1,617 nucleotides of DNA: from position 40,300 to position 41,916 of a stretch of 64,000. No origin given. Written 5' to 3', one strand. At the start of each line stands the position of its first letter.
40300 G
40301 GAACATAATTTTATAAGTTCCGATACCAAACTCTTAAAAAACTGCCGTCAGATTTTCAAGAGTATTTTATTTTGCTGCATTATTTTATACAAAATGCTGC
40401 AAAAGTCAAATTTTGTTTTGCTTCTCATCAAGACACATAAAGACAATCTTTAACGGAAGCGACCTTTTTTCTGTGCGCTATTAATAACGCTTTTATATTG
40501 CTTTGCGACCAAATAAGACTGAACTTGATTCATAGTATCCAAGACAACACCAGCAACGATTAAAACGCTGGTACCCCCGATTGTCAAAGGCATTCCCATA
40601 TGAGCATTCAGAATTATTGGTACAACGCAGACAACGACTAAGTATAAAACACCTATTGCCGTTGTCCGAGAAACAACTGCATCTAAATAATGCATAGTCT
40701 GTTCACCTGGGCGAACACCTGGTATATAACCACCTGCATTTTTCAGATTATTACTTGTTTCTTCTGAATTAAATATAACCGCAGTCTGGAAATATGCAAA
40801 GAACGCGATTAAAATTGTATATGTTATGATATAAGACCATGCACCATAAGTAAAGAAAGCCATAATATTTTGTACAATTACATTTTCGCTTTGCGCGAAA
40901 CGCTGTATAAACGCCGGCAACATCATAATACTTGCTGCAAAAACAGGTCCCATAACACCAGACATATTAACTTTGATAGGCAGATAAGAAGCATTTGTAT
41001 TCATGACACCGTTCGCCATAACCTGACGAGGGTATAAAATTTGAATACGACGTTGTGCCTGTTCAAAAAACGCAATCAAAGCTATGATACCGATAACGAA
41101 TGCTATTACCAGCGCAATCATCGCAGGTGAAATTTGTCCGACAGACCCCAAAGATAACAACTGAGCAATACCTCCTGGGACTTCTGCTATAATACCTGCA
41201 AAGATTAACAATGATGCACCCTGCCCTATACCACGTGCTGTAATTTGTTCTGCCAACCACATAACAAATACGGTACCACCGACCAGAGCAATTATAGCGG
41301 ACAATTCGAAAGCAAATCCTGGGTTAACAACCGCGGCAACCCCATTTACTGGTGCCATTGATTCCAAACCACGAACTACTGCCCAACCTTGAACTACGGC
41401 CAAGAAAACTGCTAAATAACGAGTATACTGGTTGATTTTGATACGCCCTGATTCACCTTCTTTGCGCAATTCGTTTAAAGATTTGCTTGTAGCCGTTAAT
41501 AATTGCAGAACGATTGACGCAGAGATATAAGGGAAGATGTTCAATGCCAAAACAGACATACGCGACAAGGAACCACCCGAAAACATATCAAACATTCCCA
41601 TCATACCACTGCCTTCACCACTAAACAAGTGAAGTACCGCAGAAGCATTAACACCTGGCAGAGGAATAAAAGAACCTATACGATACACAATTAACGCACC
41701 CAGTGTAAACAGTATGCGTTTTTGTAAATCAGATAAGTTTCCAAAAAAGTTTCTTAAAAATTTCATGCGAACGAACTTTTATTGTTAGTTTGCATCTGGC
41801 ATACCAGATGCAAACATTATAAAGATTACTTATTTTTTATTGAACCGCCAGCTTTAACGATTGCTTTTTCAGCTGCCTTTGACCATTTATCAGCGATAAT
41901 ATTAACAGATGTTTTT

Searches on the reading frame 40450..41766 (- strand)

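Call 75: search_protein_families(library=pfam, proteins=[window:40450-41766:-], max_evalue=0.001)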
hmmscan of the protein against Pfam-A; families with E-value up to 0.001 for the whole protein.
window:40450-41766:- (438 aa): 1 family
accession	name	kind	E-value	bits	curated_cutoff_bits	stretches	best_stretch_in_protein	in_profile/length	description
PF00344.25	SecY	-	1.6e-91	307.3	32.2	1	71-412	1-306/306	SecY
